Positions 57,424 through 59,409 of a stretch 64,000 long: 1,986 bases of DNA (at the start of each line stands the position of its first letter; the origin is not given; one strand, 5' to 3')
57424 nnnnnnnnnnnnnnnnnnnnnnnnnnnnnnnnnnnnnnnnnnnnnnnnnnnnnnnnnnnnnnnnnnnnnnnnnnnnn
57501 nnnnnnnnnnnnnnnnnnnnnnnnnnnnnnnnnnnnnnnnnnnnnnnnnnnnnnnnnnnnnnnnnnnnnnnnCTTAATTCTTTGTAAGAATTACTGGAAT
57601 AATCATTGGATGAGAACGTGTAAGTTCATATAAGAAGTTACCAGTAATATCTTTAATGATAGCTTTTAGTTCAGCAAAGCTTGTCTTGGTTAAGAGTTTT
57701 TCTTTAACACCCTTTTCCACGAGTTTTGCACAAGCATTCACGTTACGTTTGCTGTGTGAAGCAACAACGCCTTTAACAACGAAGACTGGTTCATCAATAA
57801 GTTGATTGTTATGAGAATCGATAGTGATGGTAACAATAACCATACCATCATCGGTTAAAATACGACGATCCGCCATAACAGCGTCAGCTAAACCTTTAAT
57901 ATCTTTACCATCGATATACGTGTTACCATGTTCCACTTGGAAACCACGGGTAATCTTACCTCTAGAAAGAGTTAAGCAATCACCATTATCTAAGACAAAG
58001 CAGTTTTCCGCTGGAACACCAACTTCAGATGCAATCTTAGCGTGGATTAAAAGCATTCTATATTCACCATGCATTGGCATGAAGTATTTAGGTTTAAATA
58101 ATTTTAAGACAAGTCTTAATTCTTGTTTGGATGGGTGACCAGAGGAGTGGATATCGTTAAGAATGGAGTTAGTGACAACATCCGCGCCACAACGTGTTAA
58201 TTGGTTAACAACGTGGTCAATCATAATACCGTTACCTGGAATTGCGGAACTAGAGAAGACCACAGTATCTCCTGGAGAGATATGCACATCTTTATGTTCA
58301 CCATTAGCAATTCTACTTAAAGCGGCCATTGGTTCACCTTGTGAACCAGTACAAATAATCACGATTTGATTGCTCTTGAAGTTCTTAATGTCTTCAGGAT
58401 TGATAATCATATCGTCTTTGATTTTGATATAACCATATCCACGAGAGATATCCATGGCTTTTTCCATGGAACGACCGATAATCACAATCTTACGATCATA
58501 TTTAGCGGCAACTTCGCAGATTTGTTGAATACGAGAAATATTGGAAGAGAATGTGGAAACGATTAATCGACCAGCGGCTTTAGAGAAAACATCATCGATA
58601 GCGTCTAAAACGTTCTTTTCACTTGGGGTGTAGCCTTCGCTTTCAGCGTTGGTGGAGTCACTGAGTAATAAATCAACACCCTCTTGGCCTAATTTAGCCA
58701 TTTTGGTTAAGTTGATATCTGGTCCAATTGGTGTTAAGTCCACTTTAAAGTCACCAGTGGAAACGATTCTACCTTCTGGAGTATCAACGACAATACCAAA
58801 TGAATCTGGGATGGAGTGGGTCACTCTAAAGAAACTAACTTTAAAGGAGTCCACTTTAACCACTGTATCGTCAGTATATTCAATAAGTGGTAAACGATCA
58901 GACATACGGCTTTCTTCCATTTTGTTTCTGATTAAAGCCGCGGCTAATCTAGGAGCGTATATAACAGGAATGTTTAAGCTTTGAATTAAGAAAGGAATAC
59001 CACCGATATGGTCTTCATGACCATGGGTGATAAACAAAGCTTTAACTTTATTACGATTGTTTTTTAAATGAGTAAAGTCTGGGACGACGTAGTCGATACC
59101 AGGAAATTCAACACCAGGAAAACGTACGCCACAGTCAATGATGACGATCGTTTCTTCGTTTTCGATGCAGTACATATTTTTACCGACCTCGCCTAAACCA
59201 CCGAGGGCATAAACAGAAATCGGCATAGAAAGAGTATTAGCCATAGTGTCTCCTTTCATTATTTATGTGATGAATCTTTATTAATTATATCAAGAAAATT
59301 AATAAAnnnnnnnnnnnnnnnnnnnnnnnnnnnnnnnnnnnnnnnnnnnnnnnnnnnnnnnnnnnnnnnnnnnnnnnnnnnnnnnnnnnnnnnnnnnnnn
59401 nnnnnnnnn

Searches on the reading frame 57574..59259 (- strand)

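Call 69: search_protein_families(library=pfam, proteins=[window:57574-59259:-], max_evalue=0.00001)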
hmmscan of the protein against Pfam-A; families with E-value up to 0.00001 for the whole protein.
window:57574-59259:- (561 aa): 5 families
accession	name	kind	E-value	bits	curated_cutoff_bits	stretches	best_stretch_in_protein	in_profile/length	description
PF22505.1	RNase_J_b_CASP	-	3.6e-52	175.9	27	1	230-354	2-126/126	Ribonuclease J, beta-CASP domain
PF17770.6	RNase_J_C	-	9.5e-17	62.3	23.8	1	461-558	1-100/102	Ribonuclease J C-terminal domain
PF00753.33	Lactamase_B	-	1.1e-15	58.5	22.7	1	23-171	2-150/196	Metallo-beta-lactamase superfamily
PF12706.13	Lactamase_B_2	-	8.4e-11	42.3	27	1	57-175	11-145/200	Beta-lactamase superfamily domain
PF07521.17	RMMBL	-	3.3e-10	40.2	21.6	1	369-416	10-59/63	Zn-dependent metallo-hydrolase RNA specificity domain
